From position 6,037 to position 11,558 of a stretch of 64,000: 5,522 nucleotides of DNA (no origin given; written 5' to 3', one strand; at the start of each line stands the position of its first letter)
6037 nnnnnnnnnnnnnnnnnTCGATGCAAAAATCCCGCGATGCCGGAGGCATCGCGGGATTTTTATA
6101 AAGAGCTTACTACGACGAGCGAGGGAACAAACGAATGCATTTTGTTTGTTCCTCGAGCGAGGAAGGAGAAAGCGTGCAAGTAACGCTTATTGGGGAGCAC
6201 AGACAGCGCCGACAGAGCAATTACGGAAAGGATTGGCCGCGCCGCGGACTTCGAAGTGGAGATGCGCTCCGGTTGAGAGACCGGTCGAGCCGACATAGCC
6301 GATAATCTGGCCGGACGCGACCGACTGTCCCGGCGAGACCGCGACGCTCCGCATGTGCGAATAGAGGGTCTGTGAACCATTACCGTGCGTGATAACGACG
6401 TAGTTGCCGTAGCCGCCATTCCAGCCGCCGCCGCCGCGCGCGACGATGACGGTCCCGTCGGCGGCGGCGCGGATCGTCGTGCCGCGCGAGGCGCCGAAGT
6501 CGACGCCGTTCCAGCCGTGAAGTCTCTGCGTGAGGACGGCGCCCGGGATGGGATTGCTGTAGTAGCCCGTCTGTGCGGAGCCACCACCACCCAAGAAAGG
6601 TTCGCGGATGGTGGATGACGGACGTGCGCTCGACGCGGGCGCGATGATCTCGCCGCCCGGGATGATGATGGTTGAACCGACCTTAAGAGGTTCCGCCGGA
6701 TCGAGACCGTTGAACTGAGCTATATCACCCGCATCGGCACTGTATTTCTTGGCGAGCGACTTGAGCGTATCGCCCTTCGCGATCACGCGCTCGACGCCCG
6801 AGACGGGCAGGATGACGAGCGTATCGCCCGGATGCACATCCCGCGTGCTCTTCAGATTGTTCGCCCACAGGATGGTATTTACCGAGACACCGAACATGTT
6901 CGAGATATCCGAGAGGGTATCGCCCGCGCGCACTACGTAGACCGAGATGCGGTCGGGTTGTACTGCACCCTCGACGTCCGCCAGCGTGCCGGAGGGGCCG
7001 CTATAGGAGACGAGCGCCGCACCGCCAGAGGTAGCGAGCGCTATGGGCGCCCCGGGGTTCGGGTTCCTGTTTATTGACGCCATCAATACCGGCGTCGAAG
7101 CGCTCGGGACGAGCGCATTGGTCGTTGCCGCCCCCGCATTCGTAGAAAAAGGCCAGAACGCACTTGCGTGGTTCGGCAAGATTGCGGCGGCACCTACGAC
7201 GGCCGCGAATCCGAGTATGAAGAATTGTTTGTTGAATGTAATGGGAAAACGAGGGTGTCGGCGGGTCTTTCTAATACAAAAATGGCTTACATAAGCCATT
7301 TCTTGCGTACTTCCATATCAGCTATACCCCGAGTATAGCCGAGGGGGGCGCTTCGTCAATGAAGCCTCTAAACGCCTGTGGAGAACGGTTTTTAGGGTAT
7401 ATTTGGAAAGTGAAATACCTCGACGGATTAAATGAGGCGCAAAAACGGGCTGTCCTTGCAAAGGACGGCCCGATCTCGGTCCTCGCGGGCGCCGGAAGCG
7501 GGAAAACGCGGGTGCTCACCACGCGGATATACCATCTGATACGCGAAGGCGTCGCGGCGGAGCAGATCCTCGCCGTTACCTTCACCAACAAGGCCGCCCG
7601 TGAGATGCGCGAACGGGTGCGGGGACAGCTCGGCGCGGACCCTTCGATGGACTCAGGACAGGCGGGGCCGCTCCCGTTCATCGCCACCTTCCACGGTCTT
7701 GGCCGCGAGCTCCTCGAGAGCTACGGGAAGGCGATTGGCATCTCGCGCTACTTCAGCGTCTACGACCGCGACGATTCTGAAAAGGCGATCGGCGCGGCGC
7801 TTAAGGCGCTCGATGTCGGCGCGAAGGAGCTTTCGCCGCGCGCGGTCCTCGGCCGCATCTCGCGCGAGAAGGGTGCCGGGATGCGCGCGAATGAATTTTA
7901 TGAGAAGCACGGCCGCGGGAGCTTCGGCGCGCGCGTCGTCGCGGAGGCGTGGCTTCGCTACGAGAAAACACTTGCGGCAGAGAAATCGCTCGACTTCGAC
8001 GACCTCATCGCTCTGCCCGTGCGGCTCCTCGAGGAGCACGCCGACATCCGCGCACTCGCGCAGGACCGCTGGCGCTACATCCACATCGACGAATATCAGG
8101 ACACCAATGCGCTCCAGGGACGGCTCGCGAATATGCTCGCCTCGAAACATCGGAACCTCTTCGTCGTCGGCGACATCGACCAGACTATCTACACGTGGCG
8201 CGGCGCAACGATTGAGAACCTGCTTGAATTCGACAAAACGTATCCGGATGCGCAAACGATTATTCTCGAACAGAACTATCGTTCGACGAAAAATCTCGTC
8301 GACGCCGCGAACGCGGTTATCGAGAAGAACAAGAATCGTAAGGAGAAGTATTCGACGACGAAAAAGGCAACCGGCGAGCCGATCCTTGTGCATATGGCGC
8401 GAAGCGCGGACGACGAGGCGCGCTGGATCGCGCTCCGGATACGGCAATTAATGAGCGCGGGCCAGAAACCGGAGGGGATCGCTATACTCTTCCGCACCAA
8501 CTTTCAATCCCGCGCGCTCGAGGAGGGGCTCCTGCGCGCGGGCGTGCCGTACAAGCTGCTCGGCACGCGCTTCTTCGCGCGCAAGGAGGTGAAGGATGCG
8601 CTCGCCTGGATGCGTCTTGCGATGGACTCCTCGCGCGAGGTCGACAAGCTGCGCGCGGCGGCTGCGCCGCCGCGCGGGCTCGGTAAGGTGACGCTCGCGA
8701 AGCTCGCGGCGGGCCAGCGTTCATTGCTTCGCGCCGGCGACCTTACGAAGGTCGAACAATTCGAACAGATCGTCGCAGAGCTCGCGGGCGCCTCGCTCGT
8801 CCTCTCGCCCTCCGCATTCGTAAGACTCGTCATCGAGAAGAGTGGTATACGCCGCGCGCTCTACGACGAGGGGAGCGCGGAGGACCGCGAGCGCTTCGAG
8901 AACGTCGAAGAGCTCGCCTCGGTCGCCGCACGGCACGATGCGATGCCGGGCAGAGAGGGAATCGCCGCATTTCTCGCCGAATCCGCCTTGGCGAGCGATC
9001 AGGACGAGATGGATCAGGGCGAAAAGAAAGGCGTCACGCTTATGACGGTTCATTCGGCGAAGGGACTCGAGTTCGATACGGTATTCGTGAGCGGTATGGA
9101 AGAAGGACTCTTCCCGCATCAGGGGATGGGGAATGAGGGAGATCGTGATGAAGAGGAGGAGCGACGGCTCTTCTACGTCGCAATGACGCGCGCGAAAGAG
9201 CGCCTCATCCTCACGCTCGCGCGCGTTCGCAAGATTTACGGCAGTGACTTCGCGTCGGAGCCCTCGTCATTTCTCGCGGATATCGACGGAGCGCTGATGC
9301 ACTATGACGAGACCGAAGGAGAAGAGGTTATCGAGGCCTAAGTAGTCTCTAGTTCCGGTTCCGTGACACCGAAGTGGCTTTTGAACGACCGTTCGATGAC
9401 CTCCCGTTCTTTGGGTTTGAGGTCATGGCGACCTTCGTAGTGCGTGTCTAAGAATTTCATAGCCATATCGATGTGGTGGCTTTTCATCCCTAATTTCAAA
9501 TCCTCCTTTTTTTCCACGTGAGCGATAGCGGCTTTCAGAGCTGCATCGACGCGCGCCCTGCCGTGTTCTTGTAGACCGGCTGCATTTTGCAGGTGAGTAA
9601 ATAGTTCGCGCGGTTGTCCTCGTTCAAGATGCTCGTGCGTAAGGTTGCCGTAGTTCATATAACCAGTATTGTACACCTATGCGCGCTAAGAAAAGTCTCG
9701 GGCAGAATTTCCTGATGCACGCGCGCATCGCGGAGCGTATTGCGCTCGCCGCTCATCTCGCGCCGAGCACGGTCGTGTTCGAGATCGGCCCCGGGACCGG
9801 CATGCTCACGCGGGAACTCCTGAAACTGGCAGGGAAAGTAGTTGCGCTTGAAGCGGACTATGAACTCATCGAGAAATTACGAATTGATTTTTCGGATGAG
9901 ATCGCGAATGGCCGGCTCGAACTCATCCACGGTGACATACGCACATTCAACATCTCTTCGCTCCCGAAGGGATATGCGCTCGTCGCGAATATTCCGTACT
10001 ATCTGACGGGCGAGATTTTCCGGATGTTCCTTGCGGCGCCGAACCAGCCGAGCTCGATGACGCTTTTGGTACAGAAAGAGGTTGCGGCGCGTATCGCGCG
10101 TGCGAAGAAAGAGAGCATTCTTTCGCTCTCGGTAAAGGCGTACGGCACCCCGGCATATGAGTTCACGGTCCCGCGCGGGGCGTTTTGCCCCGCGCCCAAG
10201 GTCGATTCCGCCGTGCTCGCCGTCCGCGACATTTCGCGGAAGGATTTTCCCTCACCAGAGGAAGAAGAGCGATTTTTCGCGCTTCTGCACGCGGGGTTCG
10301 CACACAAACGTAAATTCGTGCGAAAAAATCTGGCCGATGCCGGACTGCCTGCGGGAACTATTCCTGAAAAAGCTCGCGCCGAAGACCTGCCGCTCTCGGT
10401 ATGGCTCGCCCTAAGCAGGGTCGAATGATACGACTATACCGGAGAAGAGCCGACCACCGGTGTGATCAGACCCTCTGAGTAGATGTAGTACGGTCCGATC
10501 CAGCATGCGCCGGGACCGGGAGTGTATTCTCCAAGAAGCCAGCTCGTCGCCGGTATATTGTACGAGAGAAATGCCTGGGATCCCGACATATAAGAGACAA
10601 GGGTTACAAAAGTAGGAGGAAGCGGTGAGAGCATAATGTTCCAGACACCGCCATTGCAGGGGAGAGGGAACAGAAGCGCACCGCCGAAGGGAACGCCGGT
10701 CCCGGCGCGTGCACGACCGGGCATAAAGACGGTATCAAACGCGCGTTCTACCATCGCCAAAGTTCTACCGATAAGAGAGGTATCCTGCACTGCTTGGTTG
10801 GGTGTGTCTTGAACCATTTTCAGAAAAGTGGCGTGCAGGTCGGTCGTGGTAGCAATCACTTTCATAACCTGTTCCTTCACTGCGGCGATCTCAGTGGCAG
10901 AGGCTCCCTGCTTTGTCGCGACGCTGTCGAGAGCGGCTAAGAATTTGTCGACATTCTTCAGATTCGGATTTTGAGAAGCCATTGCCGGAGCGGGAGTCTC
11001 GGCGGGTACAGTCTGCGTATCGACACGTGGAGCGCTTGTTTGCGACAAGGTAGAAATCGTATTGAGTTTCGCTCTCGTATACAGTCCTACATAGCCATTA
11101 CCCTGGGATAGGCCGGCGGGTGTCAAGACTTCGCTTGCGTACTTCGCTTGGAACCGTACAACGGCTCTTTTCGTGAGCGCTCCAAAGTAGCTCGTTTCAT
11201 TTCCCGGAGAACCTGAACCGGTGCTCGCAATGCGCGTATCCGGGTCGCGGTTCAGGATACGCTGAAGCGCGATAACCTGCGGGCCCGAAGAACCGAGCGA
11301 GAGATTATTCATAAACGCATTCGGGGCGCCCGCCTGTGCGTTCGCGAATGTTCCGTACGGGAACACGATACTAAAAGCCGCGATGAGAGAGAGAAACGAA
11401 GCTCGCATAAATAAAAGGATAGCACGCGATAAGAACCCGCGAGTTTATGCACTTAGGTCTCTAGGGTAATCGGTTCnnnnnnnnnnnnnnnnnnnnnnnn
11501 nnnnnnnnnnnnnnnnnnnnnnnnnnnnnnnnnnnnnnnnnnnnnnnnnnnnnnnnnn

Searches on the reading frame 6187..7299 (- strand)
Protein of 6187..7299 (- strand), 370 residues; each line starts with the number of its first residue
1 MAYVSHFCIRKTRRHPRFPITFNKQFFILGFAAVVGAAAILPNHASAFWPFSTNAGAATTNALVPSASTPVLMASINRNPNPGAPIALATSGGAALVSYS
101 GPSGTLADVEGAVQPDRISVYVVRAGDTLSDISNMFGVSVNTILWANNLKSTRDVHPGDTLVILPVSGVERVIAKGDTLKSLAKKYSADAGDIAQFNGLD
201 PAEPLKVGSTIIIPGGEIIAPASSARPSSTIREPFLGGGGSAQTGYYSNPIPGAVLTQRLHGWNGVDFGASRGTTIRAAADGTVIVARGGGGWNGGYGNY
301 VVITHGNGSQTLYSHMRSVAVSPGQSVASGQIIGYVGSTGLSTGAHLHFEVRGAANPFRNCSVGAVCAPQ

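Call 3: search_protein_families(library=pfam, proteins=[window:6187-7299:-], max_evalue=1)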
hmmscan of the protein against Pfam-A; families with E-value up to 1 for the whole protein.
window:6187-7299:- (370 aa): 6 families
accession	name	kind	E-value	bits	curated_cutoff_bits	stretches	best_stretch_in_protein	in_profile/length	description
PF01551.29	Peptidase_M23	-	1.9e-31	108.5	28.7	1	263-357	3-93/96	Peptidase family M23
PF01476.26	LysM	-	1.3e-24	86.3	20.9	2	121-163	1-42/43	LysM domain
PF23473.1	LysM3_LYK4_5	-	2.9e-12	46.9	29.3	2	121-165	5-47/48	LYK4/5 LysM3 domain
PF23446.1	LysM1_NFP_LYK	-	1.9e-08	35.5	36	1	127-167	16-56/60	NFP/LYK LysM1 domain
PF23462.1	LysM3_NFP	-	0.00019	22.3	28.1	1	121-149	5-33/48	NFP LysM3 domain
PF22310.2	NMB0315_dom_I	-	0.0041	17.9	27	1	170-203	5-38/83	NMB0315-like, domain I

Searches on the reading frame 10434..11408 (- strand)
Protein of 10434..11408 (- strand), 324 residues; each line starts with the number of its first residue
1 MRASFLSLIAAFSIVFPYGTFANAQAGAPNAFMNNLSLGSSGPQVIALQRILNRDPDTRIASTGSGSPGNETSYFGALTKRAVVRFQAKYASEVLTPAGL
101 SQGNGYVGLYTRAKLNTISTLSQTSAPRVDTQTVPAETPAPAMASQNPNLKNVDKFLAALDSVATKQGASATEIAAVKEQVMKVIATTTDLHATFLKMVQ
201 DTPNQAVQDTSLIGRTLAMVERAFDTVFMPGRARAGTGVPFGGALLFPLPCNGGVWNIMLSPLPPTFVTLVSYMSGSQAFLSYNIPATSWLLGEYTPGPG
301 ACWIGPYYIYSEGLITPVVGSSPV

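Call 3: search_protein_families(library=pfam, proteins=[window:10434-11408:-], max_evalue=1)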
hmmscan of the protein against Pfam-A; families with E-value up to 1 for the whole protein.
window:10434-11408:- (324 aa): 1 family
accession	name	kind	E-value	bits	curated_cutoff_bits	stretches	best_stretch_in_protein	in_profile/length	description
PF01471.23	PG_binding_1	-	6.3e-05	23.5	23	1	41-90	1-41/57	Putative peptidoglycan binding domain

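Call 4: search_protein_families(library=ncbifam, proteins=[window:10434-11408:-], max_evalue=1)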
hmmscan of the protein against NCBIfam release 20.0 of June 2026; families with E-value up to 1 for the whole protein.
window:10434-11408:- (324 aa): 1 family
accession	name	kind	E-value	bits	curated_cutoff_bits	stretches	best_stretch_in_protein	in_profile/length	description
NF038218.1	IcmG_DotF_IVB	equivalog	0.065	12.9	200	1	117-200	84-166/266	type IVB secretion system protein IcmG/DotF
